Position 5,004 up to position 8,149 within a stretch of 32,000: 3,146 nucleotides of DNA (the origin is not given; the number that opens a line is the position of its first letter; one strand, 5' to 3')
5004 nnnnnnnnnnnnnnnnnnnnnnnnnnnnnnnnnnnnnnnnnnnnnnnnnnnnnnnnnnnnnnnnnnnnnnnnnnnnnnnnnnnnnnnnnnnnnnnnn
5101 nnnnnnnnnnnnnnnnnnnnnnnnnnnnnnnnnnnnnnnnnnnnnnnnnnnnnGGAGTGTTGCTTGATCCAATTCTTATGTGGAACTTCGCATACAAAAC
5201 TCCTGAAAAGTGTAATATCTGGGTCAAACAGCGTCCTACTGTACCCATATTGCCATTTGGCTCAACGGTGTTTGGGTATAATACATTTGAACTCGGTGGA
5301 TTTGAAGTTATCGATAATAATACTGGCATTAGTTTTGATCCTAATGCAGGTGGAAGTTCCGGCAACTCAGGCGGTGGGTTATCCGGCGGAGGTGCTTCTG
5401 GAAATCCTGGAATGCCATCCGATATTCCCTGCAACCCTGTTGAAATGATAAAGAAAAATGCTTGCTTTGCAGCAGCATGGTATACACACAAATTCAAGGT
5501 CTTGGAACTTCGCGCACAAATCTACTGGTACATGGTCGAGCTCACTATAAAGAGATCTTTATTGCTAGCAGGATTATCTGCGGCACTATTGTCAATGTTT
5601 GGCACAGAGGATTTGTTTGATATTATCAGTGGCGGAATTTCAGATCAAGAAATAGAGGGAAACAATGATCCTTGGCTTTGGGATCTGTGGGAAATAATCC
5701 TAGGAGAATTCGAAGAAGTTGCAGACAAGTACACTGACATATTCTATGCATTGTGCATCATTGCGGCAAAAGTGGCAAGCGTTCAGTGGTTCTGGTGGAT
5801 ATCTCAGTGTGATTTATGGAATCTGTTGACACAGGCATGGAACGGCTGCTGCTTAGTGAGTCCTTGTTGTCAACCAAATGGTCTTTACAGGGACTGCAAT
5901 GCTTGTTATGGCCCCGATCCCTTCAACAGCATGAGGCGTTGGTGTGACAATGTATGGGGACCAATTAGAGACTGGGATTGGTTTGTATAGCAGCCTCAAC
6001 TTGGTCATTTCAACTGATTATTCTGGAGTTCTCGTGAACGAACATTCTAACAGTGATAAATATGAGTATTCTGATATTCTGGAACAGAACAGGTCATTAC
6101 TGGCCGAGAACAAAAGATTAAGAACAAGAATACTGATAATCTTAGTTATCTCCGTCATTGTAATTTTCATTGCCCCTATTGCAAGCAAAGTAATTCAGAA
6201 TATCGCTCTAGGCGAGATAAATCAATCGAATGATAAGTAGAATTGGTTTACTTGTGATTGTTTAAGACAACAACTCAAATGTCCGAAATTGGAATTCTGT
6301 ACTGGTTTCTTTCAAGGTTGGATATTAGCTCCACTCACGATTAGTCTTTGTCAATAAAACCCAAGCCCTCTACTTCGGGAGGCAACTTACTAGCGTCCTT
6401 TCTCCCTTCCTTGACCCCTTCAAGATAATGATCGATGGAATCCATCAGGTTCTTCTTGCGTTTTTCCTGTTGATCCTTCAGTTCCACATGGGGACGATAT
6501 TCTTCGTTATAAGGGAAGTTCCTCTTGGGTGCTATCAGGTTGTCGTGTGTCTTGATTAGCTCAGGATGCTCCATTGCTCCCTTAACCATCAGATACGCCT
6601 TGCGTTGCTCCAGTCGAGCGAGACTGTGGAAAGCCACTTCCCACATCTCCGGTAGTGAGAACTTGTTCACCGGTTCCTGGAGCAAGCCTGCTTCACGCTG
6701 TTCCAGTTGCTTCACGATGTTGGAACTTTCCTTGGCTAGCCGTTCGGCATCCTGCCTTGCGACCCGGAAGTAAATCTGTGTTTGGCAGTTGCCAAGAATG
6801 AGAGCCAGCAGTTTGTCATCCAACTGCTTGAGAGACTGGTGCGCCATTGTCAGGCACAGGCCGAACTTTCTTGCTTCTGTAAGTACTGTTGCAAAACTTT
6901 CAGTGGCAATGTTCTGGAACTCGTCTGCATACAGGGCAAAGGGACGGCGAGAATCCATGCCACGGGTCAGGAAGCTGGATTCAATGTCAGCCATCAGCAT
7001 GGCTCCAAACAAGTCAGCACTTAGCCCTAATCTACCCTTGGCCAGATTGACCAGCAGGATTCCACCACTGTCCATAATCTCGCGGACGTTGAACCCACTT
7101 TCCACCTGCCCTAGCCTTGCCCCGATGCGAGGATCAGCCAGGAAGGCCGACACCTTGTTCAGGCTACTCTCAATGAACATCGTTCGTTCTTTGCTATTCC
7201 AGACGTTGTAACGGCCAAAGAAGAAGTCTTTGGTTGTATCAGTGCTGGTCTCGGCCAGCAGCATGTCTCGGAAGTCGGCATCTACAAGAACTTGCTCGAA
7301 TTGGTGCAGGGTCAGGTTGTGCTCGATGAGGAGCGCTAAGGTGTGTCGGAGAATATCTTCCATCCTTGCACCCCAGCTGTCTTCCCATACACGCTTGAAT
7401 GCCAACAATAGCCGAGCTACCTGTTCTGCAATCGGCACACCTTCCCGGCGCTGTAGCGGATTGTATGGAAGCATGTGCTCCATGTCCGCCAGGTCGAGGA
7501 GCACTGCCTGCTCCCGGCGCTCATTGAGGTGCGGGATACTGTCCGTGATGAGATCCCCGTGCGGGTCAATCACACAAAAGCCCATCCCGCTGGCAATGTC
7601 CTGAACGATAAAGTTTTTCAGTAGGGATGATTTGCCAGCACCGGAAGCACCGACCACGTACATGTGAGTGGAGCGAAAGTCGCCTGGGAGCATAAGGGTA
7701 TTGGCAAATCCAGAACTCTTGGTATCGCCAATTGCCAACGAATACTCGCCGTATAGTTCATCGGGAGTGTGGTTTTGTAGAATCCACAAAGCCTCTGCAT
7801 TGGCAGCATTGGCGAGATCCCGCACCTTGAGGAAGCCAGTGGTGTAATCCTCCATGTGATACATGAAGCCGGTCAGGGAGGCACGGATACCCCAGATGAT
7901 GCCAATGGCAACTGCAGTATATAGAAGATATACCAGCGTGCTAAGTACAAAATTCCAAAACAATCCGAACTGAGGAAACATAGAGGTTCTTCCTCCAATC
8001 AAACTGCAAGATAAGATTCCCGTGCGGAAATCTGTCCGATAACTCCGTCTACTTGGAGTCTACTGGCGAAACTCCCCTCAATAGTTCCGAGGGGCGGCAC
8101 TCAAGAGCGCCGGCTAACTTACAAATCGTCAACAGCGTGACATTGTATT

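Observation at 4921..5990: RHS C-terminal cassette with no recognisable toxin motif: Gly linkers, two hydrophobic helices and an 8-Cys/Trp-rich tail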

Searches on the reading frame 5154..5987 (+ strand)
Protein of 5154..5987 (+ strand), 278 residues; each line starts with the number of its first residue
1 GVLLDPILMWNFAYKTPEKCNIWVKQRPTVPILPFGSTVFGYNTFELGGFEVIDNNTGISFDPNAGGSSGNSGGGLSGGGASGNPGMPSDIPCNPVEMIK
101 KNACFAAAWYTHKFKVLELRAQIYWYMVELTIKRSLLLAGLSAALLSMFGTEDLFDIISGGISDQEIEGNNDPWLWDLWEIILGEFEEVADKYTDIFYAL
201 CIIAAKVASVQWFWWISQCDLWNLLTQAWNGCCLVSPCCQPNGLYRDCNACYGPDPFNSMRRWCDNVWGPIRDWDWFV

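Call 21: predict_structure(protein=window:5154-5987:+)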
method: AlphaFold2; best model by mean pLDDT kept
length: 278 residues; sequences in the alignment: 1
mean_pLDDT: 38.3   pTM: 0.28
mean pLDDT of the five models: 38.3, 38.3, 34.1, 33.9, 33.4
residues with pLDDT >= 90: 0; 70-90: 0; 50-70: 17; < 50: 261
segments of 3 or more residues with pLDDT < 50: 1-165, 169-219, 221-225, 227-246, 250-252, 259-261, 267-278
pLDDT, mean of each block of 10 residues (from residue 1): 25 30 31 23 30 37 34 29 31 37 40 40 40 43 43 42 46 46 37 39 37 43 48 44 46 50 49 31
secondary structure, 60 per line:
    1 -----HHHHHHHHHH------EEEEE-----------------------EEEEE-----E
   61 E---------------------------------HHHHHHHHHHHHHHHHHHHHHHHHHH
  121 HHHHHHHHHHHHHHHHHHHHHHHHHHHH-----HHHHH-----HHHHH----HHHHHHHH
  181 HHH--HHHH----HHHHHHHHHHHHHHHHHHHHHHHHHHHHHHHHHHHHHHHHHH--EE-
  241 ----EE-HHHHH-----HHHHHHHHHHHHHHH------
elements in order: H6-15 E22-26 E50-54 H95-148 H154-158 H164-168 H173-183 H186-189 H194-235 H248-252 H258-272

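Call 22: search_protein_representatives(protein=window:5154-5987:+)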
Query: 278 residues. Proteins with E-value up to 0.001 (for the whole library): 1; up to 1e-10: 0; up to 1e-30: 0. The best 1 are listed.
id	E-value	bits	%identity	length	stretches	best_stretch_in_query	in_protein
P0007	5.8e-09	52.0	28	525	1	17-269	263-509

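Call 26: find_homologous_proteins(query=A1, max_evalue=1)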
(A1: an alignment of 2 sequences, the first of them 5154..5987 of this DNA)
Query A1 (2 sequences): 8000 candidates shared short words with the query, none scored E <= 1.

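Call 38: find_encoding_contigs(protein=P0007, flank=10000, max_places=6)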
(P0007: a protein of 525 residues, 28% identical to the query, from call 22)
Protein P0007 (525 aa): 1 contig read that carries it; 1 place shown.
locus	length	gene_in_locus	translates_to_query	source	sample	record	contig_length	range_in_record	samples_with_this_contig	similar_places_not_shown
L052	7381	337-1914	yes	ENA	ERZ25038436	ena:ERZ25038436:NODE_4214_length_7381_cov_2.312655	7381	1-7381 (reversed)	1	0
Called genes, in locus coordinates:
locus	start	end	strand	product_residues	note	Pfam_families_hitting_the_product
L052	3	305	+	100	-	?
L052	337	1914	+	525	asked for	-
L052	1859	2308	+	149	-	-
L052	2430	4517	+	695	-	PF05593:RHS_repeat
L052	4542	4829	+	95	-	-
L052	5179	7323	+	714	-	-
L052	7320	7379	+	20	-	?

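Call 54: search_protein_families(library=pfam, alignment_id=A1, max_evalue=10)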
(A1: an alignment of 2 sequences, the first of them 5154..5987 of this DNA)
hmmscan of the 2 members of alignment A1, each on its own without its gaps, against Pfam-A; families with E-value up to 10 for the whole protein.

A. member 1, window:5154-5987:+ (278 aa): 0 families

B. families by the number of members that match (of 2 scanned): 1 family
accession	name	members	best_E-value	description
PF02517.21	Rce1-like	1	0.082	Type II CAAX prenyl endopeptidase Rce1-like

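Call 73: search_dna_similar(query=window:5154-5987:+, collection=plasmids, mode=protein, max_evalue=0.01, max_rows=10)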
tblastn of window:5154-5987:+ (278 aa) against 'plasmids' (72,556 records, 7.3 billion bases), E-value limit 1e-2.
No match.

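Call 74: search_dna_similar(query=window:5154-5987:+, collection=phages, mode=protein, max_evalue=0.01, max_rows=10)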
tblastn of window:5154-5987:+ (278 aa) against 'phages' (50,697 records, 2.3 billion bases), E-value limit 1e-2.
No match.
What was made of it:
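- Tried and rejected: tblastn against plasmids and phages: nothing (calls 73, 74).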

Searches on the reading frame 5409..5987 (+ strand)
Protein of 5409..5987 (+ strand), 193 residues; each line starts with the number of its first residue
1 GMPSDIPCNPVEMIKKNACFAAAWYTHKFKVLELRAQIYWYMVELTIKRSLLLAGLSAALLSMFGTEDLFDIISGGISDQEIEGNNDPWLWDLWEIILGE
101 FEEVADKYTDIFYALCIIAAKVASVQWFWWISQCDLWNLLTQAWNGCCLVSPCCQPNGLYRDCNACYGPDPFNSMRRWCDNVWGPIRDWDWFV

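Call 28: find_related_loci(query=A2, collection=genome_contigs, flank=10000)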
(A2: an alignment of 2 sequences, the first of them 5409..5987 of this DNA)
Query A2 (193 aa) in genome_contigs; peptide patterns used: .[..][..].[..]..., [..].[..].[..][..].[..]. (x = any residue, [..] = any of these).
42 stretches matched a pattern, but none encodes a relative of the query by tblastn (E <= 1e-3).

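Call 33: find_related_loci(query=A2, collection=metagenome_contigs, flank=6000)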
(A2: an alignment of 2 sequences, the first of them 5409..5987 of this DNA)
Query A2 (193 aa) in metagenome_contigs; peptide patterns used: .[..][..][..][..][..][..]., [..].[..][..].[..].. (x = any residue, [..] = any of these).
287 stretches matched a pattern, but none encodes a relative of the query by tblastn (E <= 1e-3).

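Call 34: search_solved_structures(query=A2, max_evalue=10, show_alignments=2)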
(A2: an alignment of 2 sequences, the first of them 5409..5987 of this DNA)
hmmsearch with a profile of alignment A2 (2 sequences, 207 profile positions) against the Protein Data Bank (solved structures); distinct sequences matched with E-value up to 10: 0.

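Call 40: find_homologous_proteins(query=A2, max_evalue=1)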
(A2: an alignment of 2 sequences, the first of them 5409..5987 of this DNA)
Query A2 (2 sequences): 1962 candidates shared short words with the query, none scored E <= 1.
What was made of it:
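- Tried and rejected: The same tool with profiles A1 and A2 found nothing, not even P0007, so its index evidently lacks these proteins or was swamped by Gly-rich words (calls 26, 40).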

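Call 53: predict_structure(alignment_id=A2)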
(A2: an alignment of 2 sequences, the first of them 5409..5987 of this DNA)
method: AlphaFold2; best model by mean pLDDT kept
length: 193 residues; sequences in the alignment: 2
mean_pLDDT: 38.2   pTM: 0.22
mean pLDDT of the five models: 38.2, 37.2, 36.3, 36.3, 35.7
residues with pLDDT >= 90: 0; 70-90: 0; 50-70: 1; < 50: 192
segments of 3 or more residues with pLDDT < 50: 1-57, 59-193
pLDDT, mean of each block of 10 residues (from residue 1): 35 39 41 46 45 47 44 40 42 42 39 41 36 31 31 27 29 40 36 26
secondary structure, 60 per line:
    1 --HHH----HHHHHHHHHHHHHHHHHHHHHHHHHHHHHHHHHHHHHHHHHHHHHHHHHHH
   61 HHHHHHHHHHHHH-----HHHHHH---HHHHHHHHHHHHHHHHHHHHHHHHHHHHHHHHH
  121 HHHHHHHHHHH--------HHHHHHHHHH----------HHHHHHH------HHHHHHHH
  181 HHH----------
elements in order: H10-73 H79-84 H88-131 H140-149 H160-166 H173-183
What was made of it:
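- Tried and rejected: AlphaFold2 gave pLDDT 38 both times, with a single sequence and with the 2-sequence alignment (calls 21, 53).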

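Call 75: find_related_loci(query=A2, collection=viral_contigs, flank=5000)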
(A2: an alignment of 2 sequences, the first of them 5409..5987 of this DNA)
Query A2 (193 aa) in viral_contigs; peptide patterns used: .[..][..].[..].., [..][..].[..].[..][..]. (x = any residue, [..] = any of these).
24 stretches matched a pattern, but none encodes a relative of the query by tblastn (E <= 1e-3).
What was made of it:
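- Tried and rejected: Back-translated pattern scans for the tip in GTDB genomes, JGI metagenomes and IMG/VR: nothing (calls 28, 33, 75).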

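Call 87: fold_search(model_id=the predicted structure, library=pdb)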
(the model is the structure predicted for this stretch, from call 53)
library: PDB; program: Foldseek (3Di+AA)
matches with E <= 10: 2; with E <= 0.001: 0
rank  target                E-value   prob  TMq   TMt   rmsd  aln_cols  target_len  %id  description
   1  9gcf_B                9.0e+00  0.03  0.21  0.23  14.0       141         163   13  HUMAN PI3KDELTA IN COMPLEX WITH ISOCUMARIN INHIBITOR CHF-6523 (released 2024-12-18)
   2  6pyr_B                9.6e+00  0.02  0.20  0.22  13.5       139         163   13  Human PI3Kdelta in complex with Compound 2-10 ((3S)-3-benzyl-3-methyl-5-[5-(2-methylpyrimidin-5-yl)pyrazolo[1,5-a]pyri (released 2019-08-28)
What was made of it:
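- On Tse5-CT-like / colicin-like pore-forming toxins: Foldseek on a pLDDT-38 model was uninformative (call 87).
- AlphaFold2 failed (pLDDT 38) and Foldseek gave nothing (calls 21, 53, 87).
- Tried and rejected: Foldseek on that model gave best E 9 and is meaningless (call 87).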

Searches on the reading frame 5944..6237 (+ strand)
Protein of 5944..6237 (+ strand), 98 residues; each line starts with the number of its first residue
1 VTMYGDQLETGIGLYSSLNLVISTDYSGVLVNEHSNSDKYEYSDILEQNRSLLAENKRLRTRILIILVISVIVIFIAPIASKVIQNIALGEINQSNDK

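Call 5: search_protein_families(library=pfam, proteins=[window:5944-6237:+], max_evalue=1)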
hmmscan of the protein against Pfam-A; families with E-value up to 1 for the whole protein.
window:5944-6237:+ (98 aa): 0 families

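Call 6: search_protein_families(library=ncbifam, proteins=[window:5944-6237:+], max_evalue=1)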
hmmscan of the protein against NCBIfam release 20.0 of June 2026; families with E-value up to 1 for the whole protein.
window:5944-6237:+ (98 aa): 1 family
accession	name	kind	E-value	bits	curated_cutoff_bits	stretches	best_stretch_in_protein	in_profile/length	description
NF042931.1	SAG1386_EF1546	equivalog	0.053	13.6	80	1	40-84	8-51/158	SAG1386/EF1546 family surface-associated protein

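Call 19: find_encoding_contigs(protein=window:5944-6237:+, flank=10000, max_places=4)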
Protein window:5944-6237:+ (98 aa): 9 contigs read that carry it; 4 places shown.
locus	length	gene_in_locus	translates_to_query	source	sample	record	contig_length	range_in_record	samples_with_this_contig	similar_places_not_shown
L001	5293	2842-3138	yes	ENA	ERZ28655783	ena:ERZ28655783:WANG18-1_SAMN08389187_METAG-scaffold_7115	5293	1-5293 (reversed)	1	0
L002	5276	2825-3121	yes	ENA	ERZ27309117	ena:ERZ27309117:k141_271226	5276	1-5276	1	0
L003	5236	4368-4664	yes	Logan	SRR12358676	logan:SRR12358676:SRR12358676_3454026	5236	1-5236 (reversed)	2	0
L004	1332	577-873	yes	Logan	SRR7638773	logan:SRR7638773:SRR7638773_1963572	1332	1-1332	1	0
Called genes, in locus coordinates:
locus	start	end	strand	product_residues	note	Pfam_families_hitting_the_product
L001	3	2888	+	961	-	?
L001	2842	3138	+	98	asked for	-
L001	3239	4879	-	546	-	PF02534:T4SS-DNA_transf (faint), PF10412:TrwB_AAD_bind, PF12696:TraG-D_C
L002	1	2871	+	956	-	?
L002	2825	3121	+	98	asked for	-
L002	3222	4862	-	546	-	PF02534:T4SS-DNA_transf (faint), PF10412:TrwB_AAD_bind, PF12696:TraG-D_C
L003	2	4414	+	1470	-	?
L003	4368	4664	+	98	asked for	-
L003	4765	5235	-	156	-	?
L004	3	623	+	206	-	?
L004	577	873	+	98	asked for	-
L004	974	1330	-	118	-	?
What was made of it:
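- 5944..6240 (+): 98-aa ORF overlapping the tip's last 47 nt, with one strong TM helix (aa 63-81). Candidate immunity protein. Gene callers called this ORF on 9 metagenome contigs (call 19).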

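Call 55: search_protein_families(library=padloc, proteins=[window:5944-6237:+], max_evalue=0.01)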
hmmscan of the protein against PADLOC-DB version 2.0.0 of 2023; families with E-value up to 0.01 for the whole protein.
window:5944-6237:+ (98 aa): 1 family
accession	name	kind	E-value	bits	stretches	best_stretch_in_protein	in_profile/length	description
PDLC01992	CARF_m9--CARF_TM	-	0.0025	15.6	1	37-78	146-187/223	-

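Call 65: search_protein_families(library=pfam, alignment_id=A4, max_evalue=0.01)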
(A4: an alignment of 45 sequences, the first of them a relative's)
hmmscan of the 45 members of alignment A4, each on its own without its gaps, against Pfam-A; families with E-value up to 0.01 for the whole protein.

A. member 1, L001:1923-2885:+ (321 aa): 0 families

B. families by the number of members that match (of 45 scanned): 2 families
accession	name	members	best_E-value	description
PF11559.13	ADIP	1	0.0015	Afadin- and alpha -actinin-Binding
PF14521.12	Aspzincin_M35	1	0.0025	Lysine-specific metallo-endopeptidase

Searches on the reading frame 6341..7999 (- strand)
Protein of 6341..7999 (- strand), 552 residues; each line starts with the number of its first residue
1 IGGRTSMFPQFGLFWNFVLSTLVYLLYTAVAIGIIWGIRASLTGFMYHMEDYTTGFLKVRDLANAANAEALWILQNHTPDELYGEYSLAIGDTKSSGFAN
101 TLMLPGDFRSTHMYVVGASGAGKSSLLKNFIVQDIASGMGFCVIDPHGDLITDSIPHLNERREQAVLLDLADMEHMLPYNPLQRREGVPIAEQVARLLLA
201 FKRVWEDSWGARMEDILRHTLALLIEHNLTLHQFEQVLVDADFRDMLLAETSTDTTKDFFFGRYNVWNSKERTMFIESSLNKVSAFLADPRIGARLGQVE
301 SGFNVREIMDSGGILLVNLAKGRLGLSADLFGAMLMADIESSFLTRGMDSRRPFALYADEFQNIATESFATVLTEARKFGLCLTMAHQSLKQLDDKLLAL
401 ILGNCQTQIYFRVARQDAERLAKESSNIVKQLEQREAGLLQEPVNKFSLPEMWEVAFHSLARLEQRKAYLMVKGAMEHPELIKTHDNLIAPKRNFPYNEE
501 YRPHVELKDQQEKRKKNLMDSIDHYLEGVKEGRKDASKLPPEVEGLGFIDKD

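Call 18: search_protein_families(library=pfam, proteins=[window:6341-7999:-], max_evalue=0.01)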
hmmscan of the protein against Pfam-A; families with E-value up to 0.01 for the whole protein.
window:6341-7999:- (552 aa): 8 families
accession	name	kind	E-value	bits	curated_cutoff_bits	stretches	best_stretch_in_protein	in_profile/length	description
PF10412.15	TrwB_AAD_bind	-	1.4e-09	37.8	20.5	1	103-419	8-316/387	Type IV secretion-system coupling protein DNA-binding domain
PF12696.13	TraG-D_C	-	6.3e-09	36.3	22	1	353-418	1-72/126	TraM recognition site of TraD and TraG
PF02534.20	T4SS-DNA_transf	-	4.7e-06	26.2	20.1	1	96-421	32-378/468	Type IV secretory system Conjugative DNA transfer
PF01935.23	DUF87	-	0.00027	21.6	23.2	1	110-170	23-81/220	Helicase HerA, central domain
PF13191.12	AAA_16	-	0.0011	19.9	32.6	0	109-141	23-55/167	AAA ATPase domain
PF20703.3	nSTAND1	-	0.0029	17.7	27.1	0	112-133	35-56/379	Novel STAND NTPase 1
PF13401.12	AAA_22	-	0.0041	17.9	27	0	111-133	6-28/130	AAA domain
PF01580.24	FtsK_SpoIIIE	-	0.0062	16.5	24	0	111-133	39-62/221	FtsK/SpoIIIE family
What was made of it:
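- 6341..8002 (-): Convergent TrwB/TraD-like P-loop ATPase. It is the right homology arm and not part of the cassette. Pfam TrwB_AAD_bind and TraG-D_C (call 18).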

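Call 55: search_protein_families(library=padloc, proteins=[window:6341-7999:-], max_evalue=0.01)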
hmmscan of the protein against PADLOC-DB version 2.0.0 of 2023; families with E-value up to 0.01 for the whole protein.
window:6341-7999:- (552 aa): 7 families
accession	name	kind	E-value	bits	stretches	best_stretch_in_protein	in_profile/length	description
PDLC04140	mad8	-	7.2e-15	53.3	1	98-427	18-267/314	mads_8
PDLC04105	HerA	-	8.6e-06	22.6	1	77-150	133-207/576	-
PDLC01055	HerA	-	1.3e-05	22.2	1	100-136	147-183/532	Type III coevolved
PDLC04103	HerA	-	1.8e-05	21.3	0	103-149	165-211/579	-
PDLC02684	DndH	-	2.9e-05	19.7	0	110-184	1367-1443/1715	DndH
PDLC04100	HerA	-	0.00038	17.2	0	369-439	468-535/580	-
PDLC04106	HerA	-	0.0015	15.2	0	356-417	528-585/667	-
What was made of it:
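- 6341..8002 (-): PADLOC mad8 scores 7e-15 (call 55).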
